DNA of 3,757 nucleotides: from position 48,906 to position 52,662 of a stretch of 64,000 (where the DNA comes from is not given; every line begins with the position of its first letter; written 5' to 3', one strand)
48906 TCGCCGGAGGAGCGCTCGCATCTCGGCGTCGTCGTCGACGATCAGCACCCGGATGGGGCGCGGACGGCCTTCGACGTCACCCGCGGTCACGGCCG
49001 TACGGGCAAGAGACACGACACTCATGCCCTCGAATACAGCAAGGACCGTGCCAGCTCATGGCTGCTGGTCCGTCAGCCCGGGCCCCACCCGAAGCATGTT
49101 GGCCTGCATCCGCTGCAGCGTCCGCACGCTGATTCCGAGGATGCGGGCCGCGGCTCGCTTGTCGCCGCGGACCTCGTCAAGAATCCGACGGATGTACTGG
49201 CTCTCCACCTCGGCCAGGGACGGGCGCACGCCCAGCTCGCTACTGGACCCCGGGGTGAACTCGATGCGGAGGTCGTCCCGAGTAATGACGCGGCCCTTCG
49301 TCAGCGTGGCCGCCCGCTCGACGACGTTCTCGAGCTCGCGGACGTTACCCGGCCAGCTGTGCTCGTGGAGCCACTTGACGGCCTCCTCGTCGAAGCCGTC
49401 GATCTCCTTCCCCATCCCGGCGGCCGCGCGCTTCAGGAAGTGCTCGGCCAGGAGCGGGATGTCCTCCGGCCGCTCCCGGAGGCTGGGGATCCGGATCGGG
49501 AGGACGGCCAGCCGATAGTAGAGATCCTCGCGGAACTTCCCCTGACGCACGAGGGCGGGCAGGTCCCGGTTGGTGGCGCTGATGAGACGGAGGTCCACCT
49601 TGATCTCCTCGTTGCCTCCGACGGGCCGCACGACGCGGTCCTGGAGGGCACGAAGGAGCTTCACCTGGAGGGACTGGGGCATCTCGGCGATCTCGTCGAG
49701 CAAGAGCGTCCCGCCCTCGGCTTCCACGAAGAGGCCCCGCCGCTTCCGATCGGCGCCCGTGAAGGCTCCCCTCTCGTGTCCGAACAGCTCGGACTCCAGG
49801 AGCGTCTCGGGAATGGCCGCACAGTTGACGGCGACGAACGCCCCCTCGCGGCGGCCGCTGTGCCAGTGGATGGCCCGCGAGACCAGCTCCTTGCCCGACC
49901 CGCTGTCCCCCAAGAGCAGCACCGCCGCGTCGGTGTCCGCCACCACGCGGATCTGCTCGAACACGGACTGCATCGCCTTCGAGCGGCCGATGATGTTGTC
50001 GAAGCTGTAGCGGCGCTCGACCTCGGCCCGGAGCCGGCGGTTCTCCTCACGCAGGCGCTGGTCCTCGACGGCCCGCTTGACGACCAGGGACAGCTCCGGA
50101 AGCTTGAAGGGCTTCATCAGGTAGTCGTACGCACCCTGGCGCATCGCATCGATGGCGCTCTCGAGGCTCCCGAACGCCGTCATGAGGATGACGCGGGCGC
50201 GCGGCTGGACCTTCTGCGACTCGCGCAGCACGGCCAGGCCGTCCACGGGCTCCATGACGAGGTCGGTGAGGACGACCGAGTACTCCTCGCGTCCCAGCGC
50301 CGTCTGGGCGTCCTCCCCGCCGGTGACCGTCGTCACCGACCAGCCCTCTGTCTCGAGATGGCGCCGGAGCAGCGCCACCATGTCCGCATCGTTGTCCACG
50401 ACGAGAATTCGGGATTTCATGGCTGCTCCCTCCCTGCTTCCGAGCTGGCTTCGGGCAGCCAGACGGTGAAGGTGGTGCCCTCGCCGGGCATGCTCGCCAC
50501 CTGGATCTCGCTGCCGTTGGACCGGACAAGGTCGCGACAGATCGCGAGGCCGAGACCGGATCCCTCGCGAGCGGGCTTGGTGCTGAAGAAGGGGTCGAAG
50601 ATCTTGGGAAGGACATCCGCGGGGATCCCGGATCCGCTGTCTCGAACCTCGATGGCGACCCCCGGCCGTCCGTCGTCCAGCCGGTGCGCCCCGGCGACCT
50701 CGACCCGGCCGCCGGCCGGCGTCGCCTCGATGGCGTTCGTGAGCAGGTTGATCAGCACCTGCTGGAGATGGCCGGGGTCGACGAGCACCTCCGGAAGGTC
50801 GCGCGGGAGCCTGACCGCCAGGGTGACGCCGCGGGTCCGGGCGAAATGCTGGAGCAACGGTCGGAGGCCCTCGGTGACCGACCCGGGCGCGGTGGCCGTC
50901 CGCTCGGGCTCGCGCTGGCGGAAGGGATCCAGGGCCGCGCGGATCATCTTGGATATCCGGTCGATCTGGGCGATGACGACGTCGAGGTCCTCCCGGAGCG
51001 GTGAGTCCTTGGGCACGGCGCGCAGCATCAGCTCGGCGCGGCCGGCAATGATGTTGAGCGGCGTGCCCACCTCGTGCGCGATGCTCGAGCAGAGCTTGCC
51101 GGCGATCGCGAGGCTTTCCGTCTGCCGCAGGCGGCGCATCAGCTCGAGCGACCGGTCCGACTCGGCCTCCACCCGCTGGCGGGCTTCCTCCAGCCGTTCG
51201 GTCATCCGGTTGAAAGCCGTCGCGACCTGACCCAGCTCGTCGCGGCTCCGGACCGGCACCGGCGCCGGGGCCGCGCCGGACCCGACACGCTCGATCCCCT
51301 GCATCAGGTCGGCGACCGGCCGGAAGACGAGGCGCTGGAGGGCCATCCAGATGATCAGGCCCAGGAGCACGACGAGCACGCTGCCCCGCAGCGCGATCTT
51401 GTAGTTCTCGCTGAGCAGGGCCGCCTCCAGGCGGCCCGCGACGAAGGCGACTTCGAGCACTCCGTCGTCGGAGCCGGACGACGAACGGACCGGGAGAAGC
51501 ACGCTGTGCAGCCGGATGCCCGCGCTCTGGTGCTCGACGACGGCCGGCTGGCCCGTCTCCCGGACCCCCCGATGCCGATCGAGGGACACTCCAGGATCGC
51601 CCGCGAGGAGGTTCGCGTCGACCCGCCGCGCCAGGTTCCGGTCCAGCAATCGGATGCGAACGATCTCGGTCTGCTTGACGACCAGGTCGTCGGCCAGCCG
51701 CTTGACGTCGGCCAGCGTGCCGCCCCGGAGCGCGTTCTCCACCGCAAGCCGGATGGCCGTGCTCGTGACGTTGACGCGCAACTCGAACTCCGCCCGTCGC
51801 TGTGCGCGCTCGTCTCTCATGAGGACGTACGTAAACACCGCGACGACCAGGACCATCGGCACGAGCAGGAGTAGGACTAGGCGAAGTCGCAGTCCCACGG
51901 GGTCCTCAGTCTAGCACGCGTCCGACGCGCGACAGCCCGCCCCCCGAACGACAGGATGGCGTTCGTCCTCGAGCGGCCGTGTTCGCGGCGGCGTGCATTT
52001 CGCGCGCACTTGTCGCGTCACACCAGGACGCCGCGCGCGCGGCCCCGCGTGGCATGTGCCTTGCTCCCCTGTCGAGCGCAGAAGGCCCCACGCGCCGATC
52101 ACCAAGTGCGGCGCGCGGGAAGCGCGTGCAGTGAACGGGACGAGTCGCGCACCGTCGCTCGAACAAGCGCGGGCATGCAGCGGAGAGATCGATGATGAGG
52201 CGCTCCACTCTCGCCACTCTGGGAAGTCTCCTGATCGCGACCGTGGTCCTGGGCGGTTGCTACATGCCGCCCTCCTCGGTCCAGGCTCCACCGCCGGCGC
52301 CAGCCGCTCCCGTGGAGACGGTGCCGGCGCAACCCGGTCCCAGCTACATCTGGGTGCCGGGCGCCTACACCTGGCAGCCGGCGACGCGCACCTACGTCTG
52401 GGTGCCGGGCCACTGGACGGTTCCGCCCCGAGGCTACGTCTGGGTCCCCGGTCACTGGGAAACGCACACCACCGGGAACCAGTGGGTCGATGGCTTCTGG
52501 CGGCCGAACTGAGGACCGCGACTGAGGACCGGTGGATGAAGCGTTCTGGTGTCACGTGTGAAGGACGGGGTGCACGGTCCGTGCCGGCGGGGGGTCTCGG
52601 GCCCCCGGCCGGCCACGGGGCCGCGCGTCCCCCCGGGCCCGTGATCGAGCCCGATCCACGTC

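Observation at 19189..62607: Apparent sigma-54-driven general-stress/osmoprotection regulon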

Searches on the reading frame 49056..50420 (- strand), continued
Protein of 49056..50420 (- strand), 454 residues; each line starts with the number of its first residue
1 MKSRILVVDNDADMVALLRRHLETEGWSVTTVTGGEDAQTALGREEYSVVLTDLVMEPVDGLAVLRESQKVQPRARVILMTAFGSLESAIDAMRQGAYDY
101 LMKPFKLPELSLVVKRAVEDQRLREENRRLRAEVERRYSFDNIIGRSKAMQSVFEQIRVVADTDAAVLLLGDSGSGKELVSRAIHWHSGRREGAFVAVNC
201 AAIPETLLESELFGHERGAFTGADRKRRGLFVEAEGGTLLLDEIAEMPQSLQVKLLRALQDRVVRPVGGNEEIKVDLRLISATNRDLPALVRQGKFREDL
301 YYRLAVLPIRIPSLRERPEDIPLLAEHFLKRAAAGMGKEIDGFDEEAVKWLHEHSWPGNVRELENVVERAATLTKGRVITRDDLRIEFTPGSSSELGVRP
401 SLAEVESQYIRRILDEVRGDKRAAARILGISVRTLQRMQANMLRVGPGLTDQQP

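Call 50: search_protein_families(library=ncbifam, proteins=[window:49056-50420:-], max_evalue=0.01)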
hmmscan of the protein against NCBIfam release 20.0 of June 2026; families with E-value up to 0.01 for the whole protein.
window:49056-50420:- (454 aa): 110 families (the best 25 are shown)
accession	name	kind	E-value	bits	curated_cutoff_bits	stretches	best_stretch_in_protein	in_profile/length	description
NF008469.0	PRK11361.1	equivalog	2.3e-138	461.8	714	1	3-435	5-447/461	acetoacetate metabolism transcriptional regulator AtoC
TIGR01818.1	ntrC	equivalog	2.3e-130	435.5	558.6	1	5-390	1-383/463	nitrogen regulation protein NR(I)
TIGR02915.1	PEP_resp_reg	equivalog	4.4e-127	424.6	502.6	1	5-437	1-437/445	PEP-CTERM-box response regulator transcription factor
NF007689.0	PRK10365.1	equivalog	2e-122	409.2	760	1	4-435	7-435/441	sigma-54-dependent response regulator transcription factor ZraR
NF011695.0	PRK15115.1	equivalog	4.4e-122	408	763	1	3-430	7-424/445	two-component system response regulator GlrR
TIGR01817.1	nifA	equivalog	1.1e-109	367.7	528.85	1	119-396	172-450/534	nif-specific transcriptional activator NifA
NF051870.1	NAssimRespRegNtrX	equivalog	6e-107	358.3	600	1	4-389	3-386/452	nitrogen assimilation response regulator NtrX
NF008176.1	PRK10923.1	equivalog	4.6e-106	355.2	620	1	3-389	4-386/469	nitrogen regulation protein NR(I)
NF041946.1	LuxO_transreg_Vib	equivalog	4e-104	349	800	1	8-384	2-376/463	quorum-sensing sigma-54 dependent transcriptional regulator LuxO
NF038308.1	RNA_repair_RtcR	equivalog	9e-103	344.9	650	1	110-390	149-438/530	RNA repair transcriptional activator RtcR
NF041552.1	TF_PrdR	equivalog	1.1e-102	344.3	795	1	130-435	254-569/577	sigma-54 dependent transcriptional regulator PrdR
NF050807.1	TransRegFlbDCaul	equivalog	9.3e-99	331.3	750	2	25-386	23-363/454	sigma-54-dependent transcriptional regulator FlbD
NF003451.0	PRK05022.1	equivalog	5e-97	325.7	476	1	115-439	162-505/512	nitric oxide reductase transcriptional regulator NorR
NF011958.0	PRK15429.1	equivalog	1.4e-94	318.1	830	1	121-438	358-681/692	formate hydrogenlyase transcriptional activator FlhA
NF049963.1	RespRegFlgRCampy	domain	3.2e-92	309.6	750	1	7-436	5-421/429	fla regulon two-component system response regulator FlgR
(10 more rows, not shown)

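Call 68: search_solved_structures(query=window:49056-50420:-, max_evalue=1e-40)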
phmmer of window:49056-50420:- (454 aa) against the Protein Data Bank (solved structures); distinct sequences matched with E-value up to 1e-40: 35.
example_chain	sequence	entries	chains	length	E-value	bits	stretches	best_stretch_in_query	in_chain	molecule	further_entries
4l4u_A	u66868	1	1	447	1.9e-106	360.3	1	4-438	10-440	Transcriptional regulator (NtrC family)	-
1ny5_A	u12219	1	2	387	1.6e-98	334.2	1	4-384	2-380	transcriptional regulator (NtrC family)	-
1ojl_A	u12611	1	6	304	2.2e-90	307.4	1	142-436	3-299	TRANSCRIPTIONAL REGULATORY PROTEIN ZRAR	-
9qq6_C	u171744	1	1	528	3.7e-85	290.2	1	118-435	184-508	Nif-specific regulatory protein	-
3dzd_A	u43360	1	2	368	2.7e-84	287.3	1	4-379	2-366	Transcriptional regulator (NtrC family)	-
5ep0_A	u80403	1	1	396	3.9e-81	276.9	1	3-390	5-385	Putative repressor protein luxO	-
5m7n_A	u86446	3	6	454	1.1e-80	275.4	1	2-377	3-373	Nitrogen assimilation regulatory protein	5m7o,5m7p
26jl_A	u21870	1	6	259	1e-77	265.7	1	142-379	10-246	Flagellar regulatory protein A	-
6jdi_A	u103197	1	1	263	2.3e-76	261.2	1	140-380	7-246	Nitrogen assimilation regulatory protein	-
8pb9_D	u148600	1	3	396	8.2e-76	259.4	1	127-379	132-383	Transcriptional regulator FleQ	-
5exp_A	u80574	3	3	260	1e-75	259.1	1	140-379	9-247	Transcriptional regulator FleQ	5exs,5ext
6j7e_A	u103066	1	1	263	1.2e-75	258.9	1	140-380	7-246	Nitrogen assimilation regulatory protein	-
7ejw_C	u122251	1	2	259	1.2e-75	258.9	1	140-379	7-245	Transcriptional regulator FleQ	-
8p53_C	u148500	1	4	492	1.7e-75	258.4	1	128-388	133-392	Transcriptional regulator FleQ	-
5exx_A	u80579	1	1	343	1.9e-75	258.2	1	140-389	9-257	Transcriptional regulator FleQ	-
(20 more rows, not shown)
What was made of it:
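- Closest known: NtrB-NtrC and other two-component sigma-54 systems. Same: The closest solved structure is NtrC1, 4l4u (call 68).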

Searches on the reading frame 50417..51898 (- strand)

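Call 11: search_protein_families(library=pfam, proteins=[window:50417-51898:-], max_evalue=0.01)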
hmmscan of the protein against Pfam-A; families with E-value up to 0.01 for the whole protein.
window:50417-51898:- (493 aa): 4 families
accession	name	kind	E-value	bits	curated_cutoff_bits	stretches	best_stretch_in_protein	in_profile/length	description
PF02518.31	HATPase_c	-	4.6e-29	101.5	26.4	1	374-484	2-110/111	Histidine kinase-, DNA gyrase B-, and HSP90-like ATPase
PF00672.30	HAMP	-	1.1e-12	48.5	25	1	189-238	4-53/53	HAMP domain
PF00512.31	HisKA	-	5.9e-11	42.7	26.9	1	269-328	5-63/66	His Kinase A (phospho-acceptor) domain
PF13581.12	HATPase_c_2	-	0.00042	20.8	27.4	1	385-460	39-111/127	Histidine kinase-like ATPase domain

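Call 50: search_protein_families(library=ncbifam, proteins=[window:50417-51898:-], max_evalue=0.01)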
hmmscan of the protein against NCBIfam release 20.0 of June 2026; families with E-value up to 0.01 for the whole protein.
window:50417-51898:- (493 aa): 89 families (the best 25 are shown)
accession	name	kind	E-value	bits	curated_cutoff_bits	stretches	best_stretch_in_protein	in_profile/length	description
NF008468.0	PRK11360.1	equivalog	9.1e-59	199.4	646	2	252-487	382-612/616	two-component system sensor histidine kinase AtoS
NF007688.0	PRK10364.1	equivalog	4.5e-47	160.8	479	1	242-486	226-454/460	two-component system sensor histidine kinase ZraS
NF010411.0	PRK13837.1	equivalog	2e-46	158.4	647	1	219-489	408-681/828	two-component system VirA-like sensor kinase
NF033092.0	HK_WalK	equivalog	2.4e-46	158.5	725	2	270-482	376-593/594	cell wall metabolism sensor histidine kinase WalK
NF052574.1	HisKinEspCMyxo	equivalog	5.6e-40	137.3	1200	1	252-488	403-642/785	serine histidine kinase EspC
TIGR01386.1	cztS_silS_copS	subfamily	1.4e-37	129.8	292.55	2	271-482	246-457/457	heavy metal sensor histidine kinase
NF046044.1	PnpS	equivalog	1.6e-36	126.2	400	1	271-482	175-390/390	two-component system histidine kinase PnpS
NF011874.0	PRK15347.1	equivalog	3.1e-36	124.8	852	1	174-482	305-613/921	two component system sensor kinase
NF008312.0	PRK11100.1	equivalog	3.2e-33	115.3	356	2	268-484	258-475/477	two-component system sensor histidine kinase CreC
NF040691.1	MtrAB_MtrB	equivalog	4.5e-33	115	450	1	167-488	189-497/507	MtrAB system histidine kinase MtrB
NF046020.1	HisKinCckABruc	equivalog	6.4e-33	113.6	1000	1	243-488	459-712/868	cell cycle histidine kinase CckA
TIGR02956.1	TMAO_torS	equivalog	3.1e-32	111.6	676.5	1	272-487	470-686/967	TMAO reductase system sensor histidine kinase/response regulator TorS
NF038348.1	T2SS_HK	subfamily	2.4e-31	108.8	450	1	362-482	456-572/574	histidine kinase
NF046026.1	HisKinCckACaul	equivalog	5.9e-31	107.3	1000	1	250-489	288-538/678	cell cycle histidine kinase CckA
NF006800.0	PRK09303.1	equivalog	1.2e-29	103.5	342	1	245-482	129-376/383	histidine kinase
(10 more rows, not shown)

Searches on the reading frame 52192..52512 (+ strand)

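Call 35: search_protein_families(library=pfam, proteins=[window:52192-52512:+], max_evalue=0.1)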
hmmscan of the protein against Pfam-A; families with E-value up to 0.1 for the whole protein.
window:52192-52512:+ (106 aa): 1 family
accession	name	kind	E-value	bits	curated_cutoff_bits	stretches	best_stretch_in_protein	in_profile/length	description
PF12779.12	WXXGXW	-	2.4e-09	37.6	18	2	52-75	4-25/26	WXXGXW repeat (2 copies)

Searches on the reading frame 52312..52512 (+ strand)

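Call 11: search_protein_families(library=pfam, proteins=[window:52312-52512:+], max_evalue=0.01)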
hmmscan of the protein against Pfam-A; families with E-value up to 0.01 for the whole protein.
window:52312-52512:+ (66 aa): 1 family
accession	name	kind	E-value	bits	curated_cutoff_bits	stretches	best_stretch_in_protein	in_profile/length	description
PF12779.12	WXXGXW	-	4e-10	40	18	2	12-36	4-26/26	WXXGXW repeat (2 copies)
